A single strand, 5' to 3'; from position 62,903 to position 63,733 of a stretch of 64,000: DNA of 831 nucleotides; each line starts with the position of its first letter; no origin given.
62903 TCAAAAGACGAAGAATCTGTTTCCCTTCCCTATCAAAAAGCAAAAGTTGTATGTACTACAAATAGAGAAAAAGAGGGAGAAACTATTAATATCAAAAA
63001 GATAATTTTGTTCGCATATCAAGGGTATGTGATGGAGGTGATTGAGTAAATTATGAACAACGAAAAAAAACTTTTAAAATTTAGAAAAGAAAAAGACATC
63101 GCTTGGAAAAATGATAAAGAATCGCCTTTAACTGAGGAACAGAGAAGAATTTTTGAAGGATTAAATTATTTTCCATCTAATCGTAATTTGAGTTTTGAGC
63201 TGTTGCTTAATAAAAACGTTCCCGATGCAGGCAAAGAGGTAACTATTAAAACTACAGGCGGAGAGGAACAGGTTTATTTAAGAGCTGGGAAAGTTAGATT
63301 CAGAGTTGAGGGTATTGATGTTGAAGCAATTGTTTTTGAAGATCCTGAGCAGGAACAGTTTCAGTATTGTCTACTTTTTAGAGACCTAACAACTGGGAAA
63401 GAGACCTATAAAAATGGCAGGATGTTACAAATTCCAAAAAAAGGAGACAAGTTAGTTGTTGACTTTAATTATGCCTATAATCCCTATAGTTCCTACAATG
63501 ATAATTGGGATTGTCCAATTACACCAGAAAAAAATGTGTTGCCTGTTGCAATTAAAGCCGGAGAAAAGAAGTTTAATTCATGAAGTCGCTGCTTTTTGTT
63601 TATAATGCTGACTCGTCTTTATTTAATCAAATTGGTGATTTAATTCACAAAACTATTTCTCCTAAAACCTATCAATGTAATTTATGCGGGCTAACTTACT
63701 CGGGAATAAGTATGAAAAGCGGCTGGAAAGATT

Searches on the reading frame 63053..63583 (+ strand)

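Call 7: search_protein_families(library=pfam, proteins=[window:63053-63583:+], max_evalue=0.01)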
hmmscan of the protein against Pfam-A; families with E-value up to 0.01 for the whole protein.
window:63053-63583:+ (176 aa): 1 family
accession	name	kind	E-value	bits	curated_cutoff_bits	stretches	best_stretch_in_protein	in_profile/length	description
PF07920.16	DUF1684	-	6.9e-37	127.3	25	1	34-172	3-139/139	Protein of unknown function (DUF1684)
